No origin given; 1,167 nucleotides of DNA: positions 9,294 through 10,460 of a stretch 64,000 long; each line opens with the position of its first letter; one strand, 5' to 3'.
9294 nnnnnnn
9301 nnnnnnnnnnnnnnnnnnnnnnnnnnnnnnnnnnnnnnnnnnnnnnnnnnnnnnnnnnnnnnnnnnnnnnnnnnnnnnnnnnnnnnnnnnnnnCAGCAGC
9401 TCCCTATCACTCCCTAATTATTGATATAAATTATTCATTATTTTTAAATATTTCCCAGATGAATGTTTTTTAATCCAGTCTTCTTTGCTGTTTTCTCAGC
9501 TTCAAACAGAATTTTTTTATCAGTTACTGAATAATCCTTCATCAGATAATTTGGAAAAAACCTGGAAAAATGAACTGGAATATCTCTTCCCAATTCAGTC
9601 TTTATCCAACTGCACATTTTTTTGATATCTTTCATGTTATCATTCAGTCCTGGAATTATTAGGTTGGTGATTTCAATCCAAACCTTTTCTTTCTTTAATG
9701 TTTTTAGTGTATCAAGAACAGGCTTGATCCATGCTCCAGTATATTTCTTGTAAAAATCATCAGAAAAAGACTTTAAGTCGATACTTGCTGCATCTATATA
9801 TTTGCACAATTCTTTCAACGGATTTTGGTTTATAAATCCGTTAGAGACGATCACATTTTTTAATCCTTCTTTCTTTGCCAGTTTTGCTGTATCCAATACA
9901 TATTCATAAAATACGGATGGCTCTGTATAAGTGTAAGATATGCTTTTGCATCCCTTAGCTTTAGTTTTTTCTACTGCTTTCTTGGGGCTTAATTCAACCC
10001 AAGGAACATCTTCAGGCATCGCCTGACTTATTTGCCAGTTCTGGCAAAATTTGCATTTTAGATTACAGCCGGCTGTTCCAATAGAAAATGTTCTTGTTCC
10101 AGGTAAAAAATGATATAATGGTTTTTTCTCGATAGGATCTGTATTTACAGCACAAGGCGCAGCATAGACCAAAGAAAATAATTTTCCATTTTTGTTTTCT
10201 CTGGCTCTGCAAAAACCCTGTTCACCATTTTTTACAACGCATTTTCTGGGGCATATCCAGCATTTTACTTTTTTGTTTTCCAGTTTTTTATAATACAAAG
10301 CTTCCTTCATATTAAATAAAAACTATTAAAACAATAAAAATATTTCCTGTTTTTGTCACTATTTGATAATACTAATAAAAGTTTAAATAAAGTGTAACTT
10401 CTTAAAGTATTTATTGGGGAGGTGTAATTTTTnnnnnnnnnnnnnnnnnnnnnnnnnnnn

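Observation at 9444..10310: Orphan AmmeMemoRadiSam-type radical SAM enzyme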

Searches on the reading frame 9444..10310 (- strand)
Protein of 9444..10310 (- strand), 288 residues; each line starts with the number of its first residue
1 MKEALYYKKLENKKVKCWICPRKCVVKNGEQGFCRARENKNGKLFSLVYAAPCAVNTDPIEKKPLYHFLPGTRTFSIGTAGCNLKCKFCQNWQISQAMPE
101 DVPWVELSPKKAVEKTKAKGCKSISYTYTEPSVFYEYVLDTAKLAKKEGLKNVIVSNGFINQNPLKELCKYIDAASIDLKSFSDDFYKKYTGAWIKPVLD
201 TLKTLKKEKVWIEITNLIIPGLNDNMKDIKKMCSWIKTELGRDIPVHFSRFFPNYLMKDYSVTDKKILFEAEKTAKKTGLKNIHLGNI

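Call 3: search_protein_families(library=ncbifam, proteins=[window:9444-10310:-], max_evalue=0.01)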
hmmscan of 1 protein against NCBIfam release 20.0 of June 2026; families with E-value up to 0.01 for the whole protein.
window:9444-10310:- (288 aa): 31 families (the best 25 are shown)
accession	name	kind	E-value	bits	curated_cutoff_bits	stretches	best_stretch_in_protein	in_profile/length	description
TIGR04337.1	AmmeMemoSam_rS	hypoth_equivalog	1.8e-99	332.9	220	1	6-288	3-286/349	AmmeMemoRadiSam system radical SAM enzyme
TIGR04041.1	activase_YjjW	hypoth_equivalog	7e-21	74.9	250.2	1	130-282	118-272/276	YjjW family glycine radical enzyme activase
TIGR02493.1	PFLA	equivalog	8.1e-20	71.2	231.75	1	70-238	14-185/235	pyruvate formate-lyase-activating protein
NF048010.1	SfplDhtActHpsHDes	equivalog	9.9e-17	60.7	430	1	129-280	140-291/298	(2S)-3-sulfopropanediol dehydratase activating enzyme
TIGR02494.1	PFLE_PFLC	subfamily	5.2e-16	58.8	174.35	1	130-267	133-269/293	glycyl-radical enzyme activating protein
TIGR02495.1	NrdG2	equivalog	2.9e-14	52.9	131.15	1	70-239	14-183/193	anaerobic ribonucleoside-triphosphate reductase activating protein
TIGR04395.1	cutC_activ_rSAM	equivalog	2.7e-12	46.6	360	1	135-237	144-246/309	choline TMA-lyase-activating enzyme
NF043069.1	T4HPD_activ_SAM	equivalog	4.1e-12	46.1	425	1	128-239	131-242/299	trans-4-hydroxy-L-proline dehydratase activase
NF033717.2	HPDL_rSAM_activ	equivalog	4.7e-12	45.8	420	1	124-238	134-250/311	4-hydroxyphenylacetate decarboxylase activase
NF048008.1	SfplDhtActHpfHKleb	equivalog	9.1e-12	44.9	500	1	129-244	135-250/308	(2S)-3-sulfopropanediol dehydratase activating enzyme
TIGR04003.1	rSAM_BssD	equivalog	3.3e-11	42.9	496.45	1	127-237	134-245/314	[benzylsuccinate synthase]-activating enzyme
NF033719.1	ind_deCO2_activ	equivalog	7.9e-11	41.8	425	1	126-236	135-245/302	indoleacetate decarboxylase activase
NF008356.0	PRK11145.1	equivalog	8.4e-11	41.6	375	1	71-237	20-189/246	pyruvate formate lyase 1-activating protein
NF038283.1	viperin_w_prok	equivalog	5.1e-08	32.4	180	1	80-186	10-121/281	viperin family antiviral radical SAM protein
TIGR02666.1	moaA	equivalog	3e-07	29.7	284.05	1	79-238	17-182/336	GTP 3',8-cyclase MoaA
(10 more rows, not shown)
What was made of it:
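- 9444..10310 (-): AmrS-family radical SAM enzyme, 288 aa, short form without the C-terminal Cys4 zinc-ribbon tail. Radical SAM cysteines C82/C86/C89; N-terminal Cys4 set C17/C20/C24/C34. TIGR04337 332.9 bits against cutoff 220, model positions 3-286 of 349 (call 3).
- On AmrS / TIGR04337 (AmmeMemoRadiSam system radical SAM enzyme): 332.9 bits against cutoff 220, E = 1.8e-99 (call 3). The match ends at model position 286 of 349 (call 3).
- On Glycyl-radical-enzyme activases (PflA TIGR02493, NrdG TIGR02495, YjjW TIGR04041): 71.2 against 231.75, 52.9 against 131.15, and 74.9 against 250.2 (call 3).
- Closest known: AmmeMemoRadiSam system radical SAM enzyme. Same: Passes the curated family model (call 3).
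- Closest known: Glycyl-radical-enzyme activating enzymes. Different: Scores are 3- to 4-fold below the family cutoffs (call 3).
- Checked: The next best families are YjjW activase (74.9 bits, cutoff 250), PflA (71.2, cutoff 232) and NrdG2 (52.9, cutoff 131) (call 3).
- Family: TIGR04337 332.9 bits against cutoff 220 (call 3). TIGR04337 passes at 332.9 against 220 (call 3).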

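Call 4: search_protein_families(library=pfam, proteins=[window:9444-10310:-], max_evalue=0.01)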
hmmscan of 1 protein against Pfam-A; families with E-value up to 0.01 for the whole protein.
window:9444-10310:- (288 aa): 2 families
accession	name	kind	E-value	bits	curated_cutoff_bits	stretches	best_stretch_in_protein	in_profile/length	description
PF04055.27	Radical_SAM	-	9.6e-24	84.9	29.5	1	79-234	4-164/166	Radical SAM superfamily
PF13353.11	Fer4_12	-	5e-06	27.3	22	1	70-178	4-114/137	4Fe-4S single cluster domain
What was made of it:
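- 9444..10310 (-): Pfam Radical_SAM 9.6e-24 (call 4).
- On AmrS / TIGR04337 (AmmeMemoRadiSam system radical SAM enzyme): Pfam PF04055 9.6e-24 (call 4).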

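Call 7: find_homologous_proteins(query=window:9444-10310:-, max_evalue=1e-10)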
Query window:9444-10310:- (288 aa): 8000 proteins with E <= 1e-10 among 8000 candidates; the best 120 are listed.
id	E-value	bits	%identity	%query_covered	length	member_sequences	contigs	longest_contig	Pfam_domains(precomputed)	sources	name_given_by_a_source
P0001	4.2e-195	665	100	100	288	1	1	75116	PF04055.28,PF13353.12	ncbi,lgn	-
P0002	1.7e-157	541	78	100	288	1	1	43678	PF04055.28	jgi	-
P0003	1.9e-155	534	78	100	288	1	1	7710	PF04055.28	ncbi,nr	ncbi:AmmeMemoRadiSam system radical SAM enzyme [Candidatus Woesearchaeota archaeon]|nr:AmmeMemoRadiS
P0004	1.2e-147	509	72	100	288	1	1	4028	PF04055.28,PF13353.12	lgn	-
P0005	1.6e-146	505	72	100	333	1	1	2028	PF04055.28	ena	-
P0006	2.5e-146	505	73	100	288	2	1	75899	PF04055.28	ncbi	ncbi:MAG: AmmeMemoRadiSam system radical SAM enzyme [Candidatus Woesearchaeota archaeon]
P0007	3.2e-146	504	72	100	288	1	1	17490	PF04055.28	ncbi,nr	ncbi:AmmeMemoRadiSam system radical SAM enzyme [Candidatus Woesearchaeota archaeon]|nr:AmmeMemoRadiS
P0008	6.8e-144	497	71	100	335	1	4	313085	PF04055.28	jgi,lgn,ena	jgi:pyruvate formate lyase activating enzyme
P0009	2.9e-143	494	75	95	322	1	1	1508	PF04055.28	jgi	jgi:pyruvate formate lyase activating enzyme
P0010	3.5e-143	494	72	100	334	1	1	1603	PF04055.28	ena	-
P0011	6.7e-142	490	69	100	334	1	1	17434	PF04055.28,PF13353.12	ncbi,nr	ncbi:AmmeMemoRadiSam system radical SAM enzyme [Candidatus Woesearchaeota archaeon]|nr:AmmeMemoRadiS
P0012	3.4e-141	488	69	100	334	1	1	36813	PF04055.28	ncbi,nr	ncbi:AmmeMemoRadiSam system radical SAM enzyme [Candidatus Woesearchaeota archaeon]|nr:AmmeMemoRadiS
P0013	7.9e-138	477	69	100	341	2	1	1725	PF04055.28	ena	-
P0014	1.5e-137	476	66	100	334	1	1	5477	PF04055.28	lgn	-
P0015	9.2e-135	467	68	100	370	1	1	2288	PF04055.28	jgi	-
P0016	1.1e-134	466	65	100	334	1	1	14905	PF04055.28,PF13353.12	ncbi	-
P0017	1.8e-133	462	67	100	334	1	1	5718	PF04055.28,PF13353.12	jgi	-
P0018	8.2e-133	460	66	100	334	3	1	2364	PF04055.28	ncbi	-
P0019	1.6e-131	456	66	100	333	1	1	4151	PF04055.28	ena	-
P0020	1.9e-131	456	66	100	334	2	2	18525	PF04055.28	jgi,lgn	-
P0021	3.3e-131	455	66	100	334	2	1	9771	PF04055.28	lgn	-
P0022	3.4e-131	455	67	100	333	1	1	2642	PF04055.28,PF13353.12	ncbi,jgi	-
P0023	1.2e-126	440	64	100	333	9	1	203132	PF04055.28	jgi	jgi:pyruvate formate lyase activating enzyme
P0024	1.2e-126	440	64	100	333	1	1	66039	PF04055.28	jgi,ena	jgi:pyruvate formate lyase activating enzyme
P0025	5.0e-126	438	76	84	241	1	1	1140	PF04055.28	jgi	jgi:pyruvate formate lyase activating enzyme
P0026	9.6e-123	427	63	100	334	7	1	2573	PF04055.28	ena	-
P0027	5.8e-122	425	63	100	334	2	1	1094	PF04055.28,PF13353.12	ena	-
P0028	9.3e-122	424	63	100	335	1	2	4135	PF04055.28,PF13353.12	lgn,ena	-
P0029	4.1e-121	422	60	100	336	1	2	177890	PF04055.28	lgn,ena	-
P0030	5.3e-121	421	62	100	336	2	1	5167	PF04055.28,PF13353.12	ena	-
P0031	5.3e-121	421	62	100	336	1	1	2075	PF04055.28,PF13353.12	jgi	-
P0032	1.2e-120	420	63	100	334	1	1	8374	PF04055.28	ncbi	-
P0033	5.3e-120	418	60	100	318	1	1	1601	PF04055.28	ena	-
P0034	1.5e-119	417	61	100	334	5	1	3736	PF04055.28,PF13353.12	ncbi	-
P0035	2.0e-119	416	60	100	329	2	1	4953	PF04055.28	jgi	-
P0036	2.1e-119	416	62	100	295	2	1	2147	PF04055.28,PF13353.12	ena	-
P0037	2.2e-119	416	62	100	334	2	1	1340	PF04055.28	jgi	-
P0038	4.1e-119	415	61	100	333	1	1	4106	PF04055.28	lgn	-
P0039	6.7e-119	414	61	100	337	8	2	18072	PF04055.28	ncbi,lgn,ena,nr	ncbi:MAG: AmmeMemoRadiSam system radical SAM enzyme [Nanoarchaeota archaeon]|nr:AmmeMemoRadiSam syst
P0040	1.1e-118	414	65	100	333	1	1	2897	PF04055.28,PF13353.12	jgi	jgi:pyruvate formate lyase activating enzyme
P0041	1.3e-118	414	59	100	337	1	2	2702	PF04055.28,PF13353.12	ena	-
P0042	1.4e-118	413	62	100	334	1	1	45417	PF04055.28,PF13353.12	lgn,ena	-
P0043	3.4e-118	412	61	100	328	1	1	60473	PF04055.28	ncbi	ncbi:MAG: AmmeMemoRadiSam system radical SAM enzyme [Candidatus Woesearchaeota archaeon]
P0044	3.6e-118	412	59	100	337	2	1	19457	PF04055.28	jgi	-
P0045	5.0e-118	412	60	100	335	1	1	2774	PF04055.28,PF13353.12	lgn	-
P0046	6.1e-118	411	61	100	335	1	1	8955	PF04055.28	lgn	-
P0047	7.3e-118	411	61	100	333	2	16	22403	PF04055.28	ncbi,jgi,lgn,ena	jgi:pyruvate formate lyase activating enzyme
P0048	7.9e-118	411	61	100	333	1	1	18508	PF04055.28,PF13353.12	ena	-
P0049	8.7e-118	411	58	100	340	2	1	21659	PF04055.28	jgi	jgi:pyruvate formate lyase activating enzyme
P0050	9.1e-118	411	60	100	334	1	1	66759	PF04055.28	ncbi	-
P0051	1.1e-117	411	61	100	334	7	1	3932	PF04055.28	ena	-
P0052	1.1e-117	410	59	100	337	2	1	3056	PF04055.28,PF13353.12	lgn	-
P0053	1.3e-117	410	60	100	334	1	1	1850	PF04055.28,PF13353.12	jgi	jgi:pyruvate formate lyase activating enzyme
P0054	1.5e-117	410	61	99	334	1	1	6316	PF04055.28,PF13353.12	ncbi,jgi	-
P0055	2.0e-117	410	60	100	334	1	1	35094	PF04055.28,PF13353.12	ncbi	-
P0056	4.1e-117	409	59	100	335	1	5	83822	PF04055.28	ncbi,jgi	-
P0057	5.2e-117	408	58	100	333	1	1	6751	PF04055.28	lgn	-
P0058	5.8e-117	408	60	100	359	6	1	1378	PF04055.28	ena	-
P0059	7.1e-117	408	60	100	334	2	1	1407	PF04055.28,PF13353.12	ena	-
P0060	9.2e-117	407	62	100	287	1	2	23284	PF04055.28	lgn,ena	-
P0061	1.4e-116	407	64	100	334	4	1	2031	PF04055.28,PF13353.12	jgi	-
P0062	1.5e-116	407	60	100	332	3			PF04055.28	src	-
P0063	1.7e-116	407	58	100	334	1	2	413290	PF04055.28,PF13353.12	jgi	jgi:pyruvate formate lyase activating enzyme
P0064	2.7e-116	406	60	100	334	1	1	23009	PF04055.28,PF13353.12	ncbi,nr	ncbi:AmmeMemoRadiSam system radical SAM enzyme [Candidatus Woesearchaeota archaeon]|nr:AmmeMemoRadiS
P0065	2.7e-116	406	59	100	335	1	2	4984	PF04055.28,PF13353.12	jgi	jgi:pyruvate formate lyase activating enzyme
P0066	4.1e-116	405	62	100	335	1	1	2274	PF04055.28,PF13353.12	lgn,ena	-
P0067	4.5e-116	405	60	100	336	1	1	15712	PF04055.28,PF13353.12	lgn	-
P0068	4.7e-116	405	61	100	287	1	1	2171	PF04055.28,PF13353.12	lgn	-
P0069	5.0e-116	405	60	100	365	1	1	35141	PF04055.28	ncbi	ncbi:MAG: AmmeMemoRadiSam system radical SAM enzyme [Candidatus Omnitrophota bacterium]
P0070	5.9e-116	405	60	100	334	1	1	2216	PF04055.28,PF13353.12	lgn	-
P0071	6.5e-116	405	59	100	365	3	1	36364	PF04055.28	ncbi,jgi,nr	ncbi:MAG: AmmeMemoRadiSam system radical SAM enzyme [Candidatus Omnitrophica bacterium]|nr:AmmeMemoR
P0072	7.1e-116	405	58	100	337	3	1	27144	PF04055.28,PF13353.12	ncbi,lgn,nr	ncbi:MAG: AmmeMemoRadiSam system radical SAM enzyme [Nanoarchaeota archaeon]|nr:AmmeMemoRadiSam syst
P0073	8.0e-116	404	60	100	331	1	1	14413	PF04055.28,PF13353.12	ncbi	-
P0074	9.9e-116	404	59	100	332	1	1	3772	PF04055.28,PF13353.12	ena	-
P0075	1.0e-115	404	58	100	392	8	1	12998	PF04055.28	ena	-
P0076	1.1e-115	404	60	100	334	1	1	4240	PF04055.28,PF13353.12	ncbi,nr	ncbi:MAG: AmmeMemoRadiSam system radical SAM enzyme [Candidatus Nanoarchaeia archaeon]|nr:AmmeMemoRa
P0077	1.2e-115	404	64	100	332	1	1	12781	PF04055.28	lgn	-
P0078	1.2e-115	404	59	100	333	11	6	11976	PF04055.28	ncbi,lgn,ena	-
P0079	1.4e-115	404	60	100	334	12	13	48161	PF04055.28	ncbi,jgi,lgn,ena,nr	ncbi:AmmeMemoRadiSam system radical SAM enzyme [Candidatus Woesearchaeota archaeon CG_4_10_14_0_2_um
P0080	1.4e-115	404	60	100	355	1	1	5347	PF04055.28,PF13353.12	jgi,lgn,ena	-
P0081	1.5e-115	403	60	100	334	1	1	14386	PF04055.28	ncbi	-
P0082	1.6e-115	403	59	100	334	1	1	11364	PF04055.28,PF13353.12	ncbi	-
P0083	2.0e-115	403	61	100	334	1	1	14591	PF04055.28,PF13353.12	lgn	-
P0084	2.0e-115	403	60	100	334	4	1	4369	PF04055.28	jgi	-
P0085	4.0e-115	402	58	100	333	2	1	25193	PF04055.28,PF13353.12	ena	-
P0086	4.1e-115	402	62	100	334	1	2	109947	PF04055.28,PF13353.12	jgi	-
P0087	4.1e-115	402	59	100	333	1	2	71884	PF04055.28,PF13353.12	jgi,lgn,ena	jgi:pyruvate formate lyase activating enzyme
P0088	4.1e-115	402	60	100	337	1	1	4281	PF04055.28,PF13353.12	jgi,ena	-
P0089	4.9e-115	402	60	100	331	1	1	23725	PF04055.28,PF13353.12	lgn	-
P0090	5.0e-115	402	60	100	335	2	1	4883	PF04055.28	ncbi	-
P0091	5.5e-115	402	58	100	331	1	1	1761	PF04055.28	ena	-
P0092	5.7e-115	402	64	100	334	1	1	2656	PF04055.28,PF13353.12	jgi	-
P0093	5.7e-115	402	61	100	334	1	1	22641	PF04055.28,PF13353.12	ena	-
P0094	7.9e-115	401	57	100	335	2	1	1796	PF04055.28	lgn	-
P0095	1.0e-114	401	60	100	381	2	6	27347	PF04055.28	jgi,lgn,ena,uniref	jgi:pyruvate formate lyase activating enzyme|uniref:AmmeMemoRadiSam system radical SAM enzyme n=1 Ta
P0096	1.1e-114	401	60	100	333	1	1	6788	PF04055.28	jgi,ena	-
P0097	1.2e-114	401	59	100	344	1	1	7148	PF04055.28,PF13353.12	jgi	jgi:pyruvate formate lyase activating enzyme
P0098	1.2e-114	400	60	100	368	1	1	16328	PF04055.28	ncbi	-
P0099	1.3e-114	400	60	100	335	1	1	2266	PF04055.28,PF13353.12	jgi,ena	-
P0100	1.5e-114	400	57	100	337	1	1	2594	PF04055.28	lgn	-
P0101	1.6e-114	400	57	100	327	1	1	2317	PF04055.28,PF13353.12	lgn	-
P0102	2.1e-114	400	60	100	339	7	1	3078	PF04055.28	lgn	-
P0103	3.0e-114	399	59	100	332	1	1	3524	PF04055.28,PF13353.12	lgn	-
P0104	3.3e-114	399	60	100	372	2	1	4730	PF04055.28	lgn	-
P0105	3.9e-114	399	59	100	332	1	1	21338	PF04055.28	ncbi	-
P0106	4.4e-114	399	61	99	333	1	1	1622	PF04055.28,PF13353.12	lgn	-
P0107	4.7e-114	399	58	100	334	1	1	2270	PF04055.28,PF13353.12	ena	-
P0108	4.7e-114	399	58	100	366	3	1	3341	PF04055.28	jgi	-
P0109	4.8e-114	399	57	100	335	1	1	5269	PF04055.28,PF13353.12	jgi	jgi:pyruvate formate lyase activating enzyme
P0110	5.1e-114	398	62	100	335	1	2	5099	PF04055.28,PF13353.12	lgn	-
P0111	5.5e-114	398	63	100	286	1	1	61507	PF04055.28,PF13353.12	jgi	-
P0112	5.8e-114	398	60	100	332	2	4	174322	PF04055.28,PF13353.12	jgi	-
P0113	5.9e-114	398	57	100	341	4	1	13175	PF04055.28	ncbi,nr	ncbi:AmmeMemoRadiSam system radical SAM enzyme [Candidatus Woesearchaeota archaeon]|nr:AmmeMemoRadiS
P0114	6.4e-114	398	59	100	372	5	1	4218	PF04055.28,PF13353.12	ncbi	-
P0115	7.4e-114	398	57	100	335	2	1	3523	PF04055.28,PF13353.12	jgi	-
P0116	9.3e-114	398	63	100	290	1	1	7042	PF04055.28,PF13353.12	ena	-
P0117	9.6e-114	398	57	100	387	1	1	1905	PF04055.28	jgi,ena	-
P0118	1.1e-113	397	58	100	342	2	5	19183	PF04055.28,PF13353.12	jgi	jgi:pyruvate formate lyase activating enzyme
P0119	1.1e-113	397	58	100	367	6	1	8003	PF04055.28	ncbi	-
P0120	1.3e-113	397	61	100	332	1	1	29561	PF04055.28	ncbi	-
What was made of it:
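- Woesearchaeota] by NCBI (call 7). JGI annotates many homologs as 'pyruvate formate lyase activating enzyme' (call 7).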

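Call 8: find_encoding_contigs(protein=window:9447-10310:-, flank=10000, max_places=6)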
Protein window:9447-10310:- (288 aa): no gene with exactly this product is on record in the collection.

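Call 9: find_encoding_contigs(protein=P0001, flank=10000, max_places=4)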
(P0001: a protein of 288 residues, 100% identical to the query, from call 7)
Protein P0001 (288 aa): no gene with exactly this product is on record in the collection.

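Call 10: find_encoding_contigs(protein=P0002, flank=10000, max_places=4)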
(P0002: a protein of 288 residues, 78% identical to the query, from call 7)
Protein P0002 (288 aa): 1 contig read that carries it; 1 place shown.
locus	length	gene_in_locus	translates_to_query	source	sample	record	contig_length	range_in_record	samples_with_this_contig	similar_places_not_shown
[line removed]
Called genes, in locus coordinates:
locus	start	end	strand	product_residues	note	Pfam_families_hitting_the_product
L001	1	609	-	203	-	?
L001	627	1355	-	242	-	PF01963:TraB_PrgY_gumN, PF18950:DUF5694 (faint)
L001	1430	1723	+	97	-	-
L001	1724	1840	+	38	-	-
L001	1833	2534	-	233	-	-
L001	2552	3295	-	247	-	PF00705:PCNA_N, PF02144:Rad1 (faint), PF02747:PCNA_C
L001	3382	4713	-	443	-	PF00753:Lactamase_B, PF12706:Lactamase_B_2 (weak), PF22505:RNase_J_b_CASP, PF07521:RMMBL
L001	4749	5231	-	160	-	PF00293:NUDIX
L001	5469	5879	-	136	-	-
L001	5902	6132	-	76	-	-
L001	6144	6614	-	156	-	-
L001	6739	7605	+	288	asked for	PF04055:Radical_SAM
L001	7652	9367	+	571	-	PF00932:LTD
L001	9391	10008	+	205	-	PF27325:MJ0538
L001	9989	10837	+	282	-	PF04079:SMC_ScpB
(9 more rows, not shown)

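Call 11: find_encoding_contigs(protein=P0006, flank=10000, max_places=4)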
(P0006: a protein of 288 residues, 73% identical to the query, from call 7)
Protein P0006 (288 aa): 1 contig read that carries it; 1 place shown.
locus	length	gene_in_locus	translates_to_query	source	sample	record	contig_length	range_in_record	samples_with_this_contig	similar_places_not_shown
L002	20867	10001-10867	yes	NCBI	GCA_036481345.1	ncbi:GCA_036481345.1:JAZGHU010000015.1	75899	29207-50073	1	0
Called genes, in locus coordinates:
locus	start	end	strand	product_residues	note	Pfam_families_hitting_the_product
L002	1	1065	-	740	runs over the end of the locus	PF00270:DEAD, PF04851:ResIII, PF18766:SWI2_SNF2 (faint), PF21210:RNA_helicase_helical, PF00271:Helicase_C, PF02732:ERCC4, PF12826:HHH_2, PF14520:HHH_5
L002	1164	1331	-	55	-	-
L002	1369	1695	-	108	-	-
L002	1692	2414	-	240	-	-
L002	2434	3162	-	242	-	PF01963:TraB_PrgY_gumN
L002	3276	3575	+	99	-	-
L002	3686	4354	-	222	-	-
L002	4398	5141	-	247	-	PF00705:PCNA_N, PF02144:Rad1 (faint), PF04139:Rad9 (weak), PF02747:PCNA_C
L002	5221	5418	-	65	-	-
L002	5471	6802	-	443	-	PF00753:Lactamase_B, PF02112:PDEase_II (faint), PF12706:Lactamase_B_2, PF22505:RNase_J_b_CASP, PF07521:RMMBL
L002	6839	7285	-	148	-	-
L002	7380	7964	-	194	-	PF24387:AEP-like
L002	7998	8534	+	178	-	PF00293:NUDIX, PF14815:NUDIX_4 (faint)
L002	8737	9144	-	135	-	-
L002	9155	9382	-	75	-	-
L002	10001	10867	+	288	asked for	PF04055:Radical_SAM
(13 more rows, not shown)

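Call 12: find_encoding_contigs(protein=P0008, flank=10000, max_places=2)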
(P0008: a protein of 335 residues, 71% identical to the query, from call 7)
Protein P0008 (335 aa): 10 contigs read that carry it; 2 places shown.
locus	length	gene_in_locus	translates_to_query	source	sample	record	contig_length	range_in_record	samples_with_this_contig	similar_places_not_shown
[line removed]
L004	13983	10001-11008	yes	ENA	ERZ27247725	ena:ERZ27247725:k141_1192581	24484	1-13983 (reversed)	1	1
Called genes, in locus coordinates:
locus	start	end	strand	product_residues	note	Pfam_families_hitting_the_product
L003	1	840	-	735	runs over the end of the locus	PF00270:DEAD, PF04851:ResIII, PF22590:Cas3-like_C_2 (faint), PF21210:RNA_helicase_helical, PF00271:Helicase_C, PF02732:ERCC4, PF12826:HHH_2, PF14520:HHH_5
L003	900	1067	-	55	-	-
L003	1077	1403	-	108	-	-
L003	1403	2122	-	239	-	-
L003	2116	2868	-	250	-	PF01963:TraB_PrgY_gumN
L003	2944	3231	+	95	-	PF05239:PRC (weak)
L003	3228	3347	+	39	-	-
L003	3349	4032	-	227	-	-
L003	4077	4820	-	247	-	PF00705:PCNA_N, PF02144:Rad1, PF04139:Rad9, PF02747:PCNA_C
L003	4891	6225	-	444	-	PF00753:Lactamase_B, PF12706:Lactamase_B_2 (weak), PF22505:RNase_J_b_CASP, PF07521:RMMBL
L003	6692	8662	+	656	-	-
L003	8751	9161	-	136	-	-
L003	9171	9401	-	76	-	-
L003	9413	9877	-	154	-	-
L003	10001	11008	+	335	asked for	PF04055:Radical_SAM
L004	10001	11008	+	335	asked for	PF04055:Radical_SAM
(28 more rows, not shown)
